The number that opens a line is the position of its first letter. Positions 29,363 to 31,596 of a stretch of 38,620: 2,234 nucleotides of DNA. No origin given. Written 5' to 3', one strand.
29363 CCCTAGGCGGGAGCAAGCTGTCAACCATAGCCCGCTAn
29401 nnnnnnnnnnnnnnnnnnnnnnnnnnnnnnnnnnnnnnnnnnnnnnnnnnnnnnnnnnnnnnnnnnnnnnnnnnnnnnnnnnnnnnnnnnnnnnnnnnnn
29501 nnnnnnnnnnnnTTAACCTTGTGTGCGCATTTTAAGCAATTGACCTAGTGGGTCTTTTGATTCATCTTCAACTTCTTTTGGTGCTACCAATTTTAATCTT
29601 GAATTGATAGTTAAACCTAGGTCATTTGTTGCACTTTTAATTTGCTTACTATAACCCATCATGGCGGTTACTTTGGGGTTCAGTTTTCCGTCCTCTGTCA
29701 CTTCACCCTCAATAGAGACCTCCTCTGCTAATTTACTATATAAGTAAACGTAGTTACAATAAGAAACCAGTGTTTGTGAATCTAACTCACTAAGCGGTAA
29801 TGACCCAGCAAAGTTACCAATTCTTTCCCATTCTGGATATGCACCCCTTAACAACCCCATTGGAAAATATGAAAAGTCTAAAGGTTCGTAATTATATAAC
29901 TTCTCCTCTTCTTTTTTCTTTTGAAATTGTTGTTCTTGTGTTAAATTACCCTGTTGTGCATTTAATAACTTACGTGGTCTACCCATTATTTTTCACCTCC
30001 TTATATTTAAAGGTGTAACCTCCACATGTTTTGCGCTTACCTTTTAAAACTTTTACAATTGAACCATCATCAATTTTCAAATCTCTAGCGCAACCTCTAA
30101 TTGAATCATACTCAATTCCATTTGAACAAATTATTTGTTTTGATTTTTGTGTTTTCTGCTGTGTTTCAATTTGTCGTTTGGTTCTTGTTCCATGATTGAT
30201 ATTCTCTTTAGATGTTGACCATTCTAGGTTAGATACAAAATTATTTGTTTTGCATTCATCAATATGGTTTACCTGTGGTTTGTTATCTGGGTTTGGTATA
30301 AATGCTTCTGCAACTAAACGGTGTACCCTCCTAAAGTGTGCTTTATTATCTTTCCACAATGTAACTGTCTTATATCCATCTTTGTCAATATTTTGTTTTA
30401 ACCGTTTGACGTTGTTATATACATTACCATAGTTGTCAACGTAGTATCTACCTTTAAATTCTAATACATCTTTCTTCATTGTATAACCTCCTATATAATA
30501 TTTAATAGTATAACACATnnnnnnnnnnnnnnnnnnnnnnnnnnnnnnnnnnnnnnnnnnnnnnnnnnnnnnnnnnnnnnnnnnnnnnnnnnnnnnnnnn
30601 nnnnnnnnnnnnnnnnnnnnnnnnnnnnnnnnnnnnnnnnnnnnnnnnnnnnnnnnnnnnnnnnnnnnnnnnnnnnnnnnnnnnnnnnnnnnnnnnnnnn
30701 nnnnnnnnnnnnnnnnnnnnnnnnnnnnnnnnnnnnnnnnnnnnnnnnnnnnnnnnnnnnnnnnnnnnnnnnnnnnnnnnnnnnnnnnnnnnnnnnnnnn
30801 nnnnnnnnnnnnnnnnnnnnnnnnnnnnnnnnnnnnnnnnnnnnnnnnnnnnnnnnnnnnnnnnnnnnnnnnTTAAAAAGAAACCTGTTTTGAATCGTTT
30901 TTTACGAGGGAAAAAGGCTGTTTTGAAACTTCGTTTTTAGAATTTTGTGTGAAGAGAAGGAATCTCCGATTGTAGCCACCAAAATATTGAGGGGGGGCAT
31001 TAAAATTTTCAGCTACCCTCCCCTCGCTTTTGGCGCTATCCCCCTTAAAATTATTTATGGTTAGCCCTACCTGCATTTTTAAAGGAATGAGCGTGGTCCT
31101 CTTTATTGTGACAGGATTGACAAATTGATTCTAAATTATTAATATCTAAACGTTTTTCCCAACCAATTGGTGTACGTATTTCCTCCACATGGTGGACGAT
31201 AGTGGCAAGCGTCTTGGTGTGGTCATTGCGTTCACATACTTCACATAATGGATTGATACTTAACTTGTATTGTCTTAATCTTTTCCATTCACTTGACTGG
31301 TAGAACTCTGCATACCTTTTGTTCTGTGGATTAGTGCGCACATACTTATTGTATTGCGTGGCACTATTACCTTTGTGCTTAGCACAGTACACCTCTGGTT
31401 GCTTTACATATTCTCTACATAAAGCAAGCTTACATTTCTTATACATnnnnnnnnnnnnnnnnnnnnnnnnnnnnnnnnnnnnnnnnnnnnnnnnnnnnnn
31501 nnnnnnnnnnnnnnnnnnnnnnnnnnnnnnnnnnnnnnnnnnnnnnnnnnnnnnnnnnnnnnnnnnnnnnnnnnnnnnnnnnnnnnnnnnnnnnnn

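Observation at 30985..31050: G7 / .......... / C5 tract hairpin between the terminase-associated HNH and terS; candidate cos site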

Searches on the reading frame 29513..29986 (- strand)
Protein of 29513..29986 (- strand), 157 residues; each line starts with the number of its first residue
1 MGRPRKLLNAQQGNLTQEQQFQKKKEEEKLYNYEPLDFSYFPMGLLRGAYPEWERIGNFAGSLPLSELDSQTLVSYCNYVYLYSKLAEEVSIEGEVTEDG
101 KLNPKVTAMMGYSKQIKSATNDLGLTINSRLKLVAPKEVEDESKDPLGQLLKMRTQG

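Call 6: search_protein_families(library=pfam, proteins=[window:29513-29986:-], max_evalue=0.01)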
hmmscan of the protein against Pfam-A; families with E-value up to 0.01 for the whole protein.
window:29513-29986:- (157 aa): 1 family
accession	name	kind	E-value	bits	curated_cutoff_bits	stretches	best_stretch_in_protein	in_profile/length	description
PF05119.17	Terminase_4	-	1e-11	45.5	24.7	1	52-138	4-96/98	Phage terminase, small subunit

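Call 22: find_related_loci(query=window:29513-29986:-, collection=viral_contigs, flank=3000)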
Query window:29513-29986:- (157 aa) in viral_contigs; peptide patterns used: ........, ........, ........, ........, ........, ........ (x = any residue, [..] = any of these).
29 stretches matched a pattern; 11 encode a relative of the query (tblastn E <= 1e-3); 11 distinct loci.
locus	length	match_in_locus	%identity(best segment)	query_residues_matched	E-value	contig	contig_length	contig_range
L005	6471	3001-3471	97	1-157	4e-102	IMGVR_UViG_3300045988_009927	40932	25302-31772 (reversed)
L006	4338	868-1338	97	1-157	1e-102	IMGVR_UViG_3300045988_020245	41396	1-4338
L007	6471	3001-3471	89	1-157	2e-93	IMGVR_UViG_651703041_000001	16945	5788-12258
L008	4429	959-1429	87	1-157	3e-92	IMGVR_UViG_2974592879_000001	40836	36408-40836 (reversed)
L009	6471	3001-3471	86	1-157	1e-91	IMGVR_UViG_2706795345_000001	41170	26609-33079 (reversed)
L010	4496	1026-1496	85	1-157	3e-90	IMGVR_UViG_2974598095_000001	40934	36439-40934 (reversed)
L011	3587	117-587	80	1-157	2e-85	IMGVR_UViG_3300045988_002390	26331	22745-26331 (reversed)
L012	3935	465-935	79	1-157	2e-84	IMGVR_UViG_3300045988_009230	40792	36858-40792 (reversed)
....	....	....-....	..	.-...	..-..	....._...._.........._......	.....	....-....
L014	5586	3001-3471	79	1-157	3e-83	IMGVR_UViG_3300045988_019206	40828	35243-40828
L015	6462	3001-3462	79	1-154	2e-81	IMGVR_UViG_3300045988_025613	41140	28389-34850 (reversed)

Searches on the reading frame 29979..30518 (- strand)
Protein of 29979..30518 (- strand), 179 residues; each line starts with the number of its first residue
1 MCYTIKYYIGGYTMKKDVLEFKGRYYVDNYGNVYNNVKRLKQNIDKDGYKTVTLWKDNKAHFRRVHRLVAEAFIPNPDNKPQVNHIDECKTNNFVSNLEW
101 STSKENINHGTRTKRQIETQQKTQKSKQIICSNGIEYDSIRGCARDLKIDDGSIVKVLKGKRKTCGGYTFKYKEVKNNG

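Call 6: search_protein_families(library=pfam, proteins=[window:29979-30518:-], max_evalue=0.01)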
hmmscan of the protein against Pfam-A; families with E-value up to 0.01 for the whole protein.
window:29979-30518:- (179 aa): 3 families
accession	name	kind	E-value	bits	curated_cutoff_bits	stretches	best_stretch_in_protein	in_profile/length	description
PF22083.2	I-HmuI_NUMOD-like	-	6.3e-13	48.5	27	1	136-171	11-46/46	DNA endonuclease I-HmuI-like, NUMOD-like domain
PF13392.12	HNH_3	-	1.5e-07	31.4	24.8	1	63-106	1-44/46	HNH endonuclease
PF07463.16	NUMOD4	-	1.7e-06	28.6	23.4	1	16-55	4-49/49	NUMOD4 motif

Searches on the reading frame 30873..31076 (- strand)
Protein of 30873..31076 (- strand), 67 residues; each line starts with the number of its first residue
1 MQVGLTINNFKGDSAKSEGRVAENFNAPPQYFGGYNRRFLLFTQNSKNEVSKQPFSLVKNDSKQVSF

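Call 6: search_protein_families(library=pfam, proteins=[window:30873-31076:-], max_evalue=0.01)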
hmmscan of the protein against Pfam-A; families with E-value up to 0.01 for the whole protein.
window:30873-31076:- (67 aa): 0 families

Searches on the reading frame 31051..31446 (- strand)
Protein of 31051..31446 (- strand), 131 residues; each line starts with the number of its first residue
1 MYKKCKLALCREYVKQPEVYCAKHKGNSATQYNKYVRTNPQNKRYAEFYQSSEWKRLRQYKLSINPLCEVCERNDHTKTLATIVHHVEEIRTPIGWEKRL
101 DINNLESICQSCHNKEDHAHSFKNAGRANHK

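Call 6: search_protein_families(library=pfam, proteins=[window:31051-31446:-], max_evalue=0.01)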
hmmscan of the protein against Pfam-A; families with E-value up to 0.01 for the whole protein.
window:31051-31446:- (131 aa): 2 families
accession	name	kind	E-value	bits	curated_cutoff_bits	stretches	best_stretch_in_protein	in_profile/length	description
PF01844.29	HNH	-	4.4e-09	36.8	21.4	1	68-116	1-44/47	HNH endonuclease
PF07776.21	zf-AD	-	0.0041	17.8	28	1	78-130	23-69/75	Zinc-finger associated domain (zf-AD)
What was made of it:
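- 31051..31446 (-): Terminase-associated HNH endonuclease. It is the last gene before cos. It matches Pfam PF01844 at E = 4.4e-9 (call 6).
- On HK97-like HNH-assisted cos packaging module: The protein from 31051-31446 matches PF01844 at E = 4.4e-9 (call 6).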

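Call 74: find_related_loci(query=A3, collection=viral_contigs, flank=1500)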
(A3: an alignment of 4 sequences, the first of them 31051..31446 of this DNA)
Query A3 (131 aa) in viral_contigs; peptide patterns used: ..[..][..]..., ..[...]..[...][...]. (x = any residue, [..] = any of these).
150 stretches matched a pattern; 67 encode a relative of the query (tblastn E <= 1e-3); 66 distinct loci.
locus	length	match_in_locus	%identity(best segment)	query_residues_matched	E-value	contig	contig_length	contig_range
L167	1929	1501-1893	96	1-131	8e-89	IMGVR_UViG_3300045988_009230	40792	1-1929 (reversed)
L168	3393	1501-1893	96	1-131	3e-86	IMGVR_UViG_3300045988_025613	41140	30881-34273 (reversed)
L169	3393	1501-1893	95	1-131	4e-86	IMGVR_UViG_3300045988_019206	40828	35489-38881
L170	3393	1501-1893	95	1-131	5e-86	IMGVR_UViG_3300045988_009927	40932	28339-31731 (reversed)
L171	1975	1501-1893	95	1-131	8e-88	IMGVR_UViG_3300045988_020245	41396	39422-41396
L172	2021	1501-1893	95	1-131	2e-87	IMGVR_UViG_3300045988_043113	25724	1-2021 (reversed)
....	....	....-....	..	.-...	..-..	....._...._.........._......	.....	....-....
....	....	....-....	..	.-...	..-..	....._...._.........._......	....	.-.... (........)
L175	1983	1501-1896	78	1-131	3e-69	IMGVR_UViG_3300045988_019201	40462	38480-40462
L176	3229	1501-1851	61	3-124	3e-49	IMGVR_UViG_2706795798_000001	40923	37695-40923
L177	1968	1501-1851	61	3-124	2e-49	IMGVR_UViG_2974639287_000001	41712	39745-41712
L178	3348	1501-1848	60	3-123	9e-49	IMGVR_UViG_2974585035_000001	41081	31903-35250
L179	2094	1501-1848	60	3-123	2e-48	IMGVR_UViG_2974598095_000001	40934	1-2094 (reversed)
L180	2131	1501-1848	60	3-123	3e-48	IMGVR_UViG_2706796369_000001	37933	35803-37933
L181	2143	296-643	60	3-123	2e-48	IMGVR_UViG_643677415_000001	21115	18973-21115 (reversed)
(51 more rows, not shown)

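Call 81: find_related_loci(query=A3, collection=genome_contigs, flank=700)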
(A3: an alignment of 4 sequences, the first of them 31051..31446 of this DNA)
Query A3 (131 aa) in genome_contigs; peptide patterns used: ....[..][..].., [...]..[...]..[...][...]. (x = any residue, [..] = any of these).
55 stretches matched a pattern; 2 encode a relative of the query (tblastn E <= 1e-3); 2 distinct loci.
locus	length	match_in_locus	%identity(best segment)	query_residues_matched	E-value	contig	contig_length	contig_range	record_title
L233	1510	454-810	58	3-123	9e-41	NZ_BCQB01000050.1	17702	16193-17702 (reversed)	Enterococcus durans NBRC 100479 = LMG 10746 strain NBRC 100479, whole genome shotgun sequence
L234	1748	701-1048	58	4-122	2e-40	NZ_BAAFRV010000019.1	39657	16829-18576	Enterococcus hailinensis strain N48-2 Contig19, whole genome shotgun sequence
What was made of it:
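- Tried and rejected: The genome_contigs scan with the HNH alignment found only two prophages (call 81).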
